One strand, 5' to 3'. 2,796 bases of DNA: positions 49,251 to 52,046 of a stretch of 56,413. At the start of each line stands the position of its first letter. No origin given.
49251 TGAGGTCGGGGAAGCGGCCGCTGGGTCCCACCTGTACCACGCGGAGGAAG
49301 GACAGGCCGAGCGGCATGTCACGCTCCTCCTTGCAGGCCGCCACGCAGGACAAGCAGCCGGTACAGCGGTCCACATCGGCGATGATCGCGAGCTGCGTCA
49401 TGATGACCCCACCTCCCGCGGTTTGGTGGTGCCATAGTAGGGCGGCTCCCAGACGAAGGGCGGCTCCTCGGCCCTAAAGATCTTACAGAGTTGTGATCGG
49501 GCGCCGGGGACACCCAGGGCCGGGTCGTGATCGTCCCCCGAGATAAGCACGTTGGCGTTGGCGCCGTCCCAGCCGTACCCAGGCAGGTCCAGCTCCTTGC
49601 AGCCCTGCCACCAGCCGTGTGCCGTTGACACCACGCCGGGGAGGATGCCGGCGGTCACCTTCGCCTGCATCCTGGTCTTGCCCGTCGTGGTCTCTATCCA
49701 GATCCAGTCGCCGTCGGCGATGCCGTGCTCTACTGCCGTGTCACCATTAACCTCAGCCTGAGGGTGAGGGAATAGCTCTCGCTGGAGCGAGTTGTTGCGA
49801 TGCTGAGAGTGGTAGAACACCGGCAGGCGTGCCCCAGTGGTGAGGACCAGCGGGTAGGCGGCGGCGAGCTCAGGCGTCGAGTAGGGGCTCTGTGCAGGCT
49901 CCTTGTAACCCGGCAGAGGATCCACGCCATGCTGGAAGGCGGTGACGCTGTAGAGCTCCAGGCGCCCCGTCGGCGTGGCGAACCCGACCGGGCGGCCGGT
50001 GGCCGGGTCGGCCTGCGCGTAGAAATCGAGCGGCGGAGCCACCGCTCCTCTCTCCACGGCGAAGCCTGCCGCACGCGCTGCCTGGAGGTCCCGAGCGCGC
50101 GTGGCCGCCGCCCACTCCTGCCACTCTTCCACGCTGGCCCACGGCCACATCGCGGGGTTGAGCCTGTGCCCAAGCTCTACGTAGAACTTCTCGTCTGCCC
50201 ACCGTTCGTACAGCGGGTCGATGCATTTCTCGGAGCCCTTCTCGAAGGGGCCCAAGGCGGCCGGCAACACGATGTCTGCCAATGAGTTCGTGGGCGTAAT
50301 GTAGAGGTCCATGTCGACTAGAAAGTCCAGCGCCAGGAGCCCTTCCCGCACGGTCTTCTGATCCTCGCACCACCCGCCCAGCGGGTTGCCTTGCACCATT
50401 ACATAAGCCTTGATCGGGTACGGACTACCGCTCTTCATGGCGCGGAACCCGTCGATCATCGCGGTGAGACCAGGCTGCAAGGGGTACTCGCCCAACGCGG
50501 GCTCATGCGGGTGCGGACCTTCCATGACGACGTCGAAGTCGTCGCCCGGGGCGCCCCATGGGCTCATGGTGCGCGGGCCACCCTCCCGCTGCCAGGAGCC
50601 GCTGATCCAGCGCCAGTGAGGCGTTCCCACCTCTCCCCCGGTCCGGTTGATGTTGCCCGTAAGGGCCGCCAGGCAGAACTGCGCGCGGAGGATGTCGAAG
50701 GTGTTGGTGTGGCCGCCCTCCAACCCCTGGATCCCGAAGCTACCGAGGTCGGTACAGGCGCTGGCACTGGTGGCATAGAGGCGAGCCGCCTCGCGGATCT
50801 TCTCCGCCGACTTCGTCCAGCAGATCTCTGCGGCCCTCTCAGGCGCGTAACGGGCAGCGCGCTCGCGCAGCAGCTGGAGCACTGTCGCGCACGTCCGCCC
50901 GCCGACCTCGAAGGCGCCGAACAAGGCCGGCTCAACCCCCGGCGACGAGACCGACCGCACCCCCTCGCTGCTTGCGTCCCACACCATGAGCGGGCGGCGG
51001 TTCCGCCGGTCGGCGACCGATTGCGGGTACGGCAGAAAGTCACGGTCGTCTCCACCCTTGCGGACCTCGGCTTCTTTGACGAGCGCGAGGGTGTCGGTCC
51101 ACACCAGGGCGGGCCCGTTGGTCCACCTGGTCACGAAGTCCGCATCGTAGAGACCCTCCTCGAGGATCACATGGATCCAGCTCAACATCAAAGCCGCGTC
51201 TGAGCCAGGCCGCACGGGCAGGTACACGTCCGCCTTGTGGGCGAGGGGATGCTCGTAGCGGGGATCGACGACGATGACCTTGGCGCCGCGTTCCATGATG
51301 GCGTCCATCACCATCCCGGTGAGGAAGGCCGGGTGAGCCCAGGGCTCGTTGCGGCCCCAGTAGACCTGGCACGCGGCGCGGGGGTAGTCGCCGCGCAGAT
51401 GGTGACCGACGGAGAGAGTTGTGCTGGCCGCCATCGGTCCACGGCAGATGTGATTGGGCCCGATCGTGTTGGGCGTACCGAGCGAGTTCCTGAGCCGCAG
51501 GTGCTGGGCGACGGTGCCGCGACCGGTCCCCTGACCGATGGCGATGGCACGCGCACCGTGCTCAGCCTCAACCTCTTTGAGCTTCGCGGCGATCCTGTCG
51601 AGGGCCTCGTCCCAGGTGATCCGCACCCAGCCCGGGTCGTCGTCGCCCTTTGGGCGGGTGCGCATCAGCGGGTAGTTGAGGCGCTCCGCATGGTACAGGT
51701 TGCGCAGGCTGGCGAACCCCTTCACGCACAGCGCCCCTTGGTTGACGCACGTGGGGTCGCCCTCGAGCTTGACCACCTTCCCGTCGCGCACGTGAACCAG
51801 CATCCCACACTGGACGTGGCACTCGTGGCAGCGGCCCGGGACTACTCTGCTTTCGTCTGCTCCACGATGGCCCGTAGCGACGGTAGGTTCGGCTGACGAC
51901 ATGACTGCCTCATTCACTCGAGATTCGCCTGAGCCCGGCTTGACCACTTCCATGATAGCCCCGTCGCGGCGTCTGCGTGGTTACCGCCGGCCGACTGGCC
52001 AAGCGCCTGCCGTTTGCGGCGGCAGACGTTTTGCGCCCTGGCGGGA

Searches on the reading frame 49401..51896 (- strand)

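Call 17: search_protein_families(library=pfam, max_evalue=0.0001, proteins=[window:49401-51896:-])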
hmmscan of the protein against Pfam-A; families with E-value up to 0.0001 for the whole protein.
seq(832 aa): 3 families
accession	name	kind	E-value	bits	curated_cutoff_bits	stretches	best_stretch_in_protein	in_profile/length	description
PF00384.28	Molybdopterin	-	8.1e-31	107.8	24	1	72-547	1-311/353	Molybdopterin oxidoreductase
PF01568.27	Molydop_binding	-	2.6e-21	76.2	26.8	1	683-799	1-106/110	Molydopterin dinucleotide binding domain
PF04879.21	Molybdop_Fe4S4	-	8e-13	48.6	22.7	1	17-68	2-54/55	Molybdopterin oxidoreductase Fe4S4 domain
